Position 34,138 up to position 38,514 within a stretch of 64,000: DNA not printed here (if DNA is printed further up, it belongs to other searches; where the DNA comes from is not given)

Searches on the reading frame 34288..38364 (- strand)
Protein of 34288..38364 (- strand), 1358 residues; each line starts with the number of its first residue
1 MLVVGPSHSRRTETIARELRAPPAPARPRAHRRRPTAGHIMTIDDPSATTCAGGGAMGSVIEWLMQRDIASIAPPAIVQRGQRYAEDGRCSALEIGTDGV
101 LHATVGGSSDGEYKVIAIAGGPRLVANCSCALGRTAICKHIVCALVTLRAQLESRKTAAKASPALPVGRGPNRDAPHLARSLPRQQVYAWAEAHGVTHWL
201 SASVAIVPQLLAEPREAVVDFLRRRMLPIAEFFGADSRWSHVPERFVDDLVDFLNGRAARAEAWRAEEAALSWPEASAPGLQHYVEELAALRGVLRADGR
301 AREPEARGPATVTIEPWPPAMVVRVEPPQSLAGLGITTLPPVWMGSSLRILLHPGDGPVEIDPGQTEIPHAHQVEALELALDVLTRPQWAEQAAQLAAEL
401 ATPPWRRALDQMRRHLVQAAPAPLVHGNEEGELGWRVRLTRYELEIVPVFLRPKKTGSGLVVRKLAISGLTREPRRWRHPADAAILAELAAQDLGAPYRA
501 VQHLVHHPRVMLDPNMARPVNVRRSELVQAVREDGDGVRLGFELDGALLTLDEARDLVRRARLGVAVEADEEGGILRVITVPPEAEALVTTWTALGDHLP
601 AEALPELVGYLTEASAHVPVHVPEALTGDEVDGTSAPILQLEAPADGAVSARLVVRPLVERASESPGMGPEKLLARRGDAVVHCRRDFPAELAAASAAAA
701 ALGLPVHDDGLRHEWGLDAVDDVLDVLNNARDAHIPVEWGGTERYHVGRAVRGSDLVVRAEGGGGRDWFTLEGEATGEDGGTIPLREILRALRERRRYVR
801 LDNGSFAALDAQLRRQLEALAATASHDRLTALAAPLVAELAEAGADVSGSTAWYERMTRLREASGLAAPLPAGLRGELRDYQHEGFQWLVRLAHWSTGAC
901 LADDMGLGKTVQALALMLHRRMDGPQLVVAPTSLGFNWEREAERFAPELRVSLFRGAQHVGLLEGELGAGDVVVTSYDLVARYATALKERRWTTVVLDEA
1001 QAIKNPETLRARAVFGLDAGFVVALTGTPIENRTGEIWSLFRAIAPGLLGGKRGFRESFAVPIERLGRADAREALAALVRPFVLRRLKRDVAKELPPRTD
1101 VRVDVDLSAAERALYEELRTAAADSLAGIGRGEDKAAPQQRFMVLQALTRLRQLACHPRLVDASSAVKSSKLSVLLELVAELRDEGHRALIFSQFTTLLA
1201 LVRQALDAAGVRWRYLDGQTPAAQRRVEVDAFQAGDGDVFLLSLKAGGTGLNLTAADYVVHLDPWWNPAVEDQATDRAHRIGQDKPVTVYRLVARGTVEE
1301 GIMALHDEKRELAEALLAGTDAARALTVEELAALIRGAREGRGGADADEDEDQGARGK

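Call 5: search_protein_families(library=pfam, proteins=[window:34288-38364:-], max_evalue=0.01)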
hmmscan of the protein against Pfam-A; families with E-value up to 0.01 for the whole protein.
window:34288-38364:- (1358 aa): 4 families
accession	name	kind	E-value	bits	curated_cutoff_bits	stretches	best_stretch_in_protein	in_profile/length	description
PF00176.29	SNF2-rel_dom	-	1.4e-57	195.5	24.9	1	881-1160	1-290/290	SNF2-related domain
PF00271.37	Helicase_C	-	1e-22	80.9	23.5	1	1171-1282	2-110/110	Helicase conserved C-terminal domain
PF08455.15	SNF2_assoc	-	0.00024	20.6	27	1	785-819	275-310/373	Bacterial SNF2 helicase associated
PF04851.21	ResIII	-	0.0044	17.4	22.5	1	877-1030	3-163/164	Type III restriction enzyme, res subunit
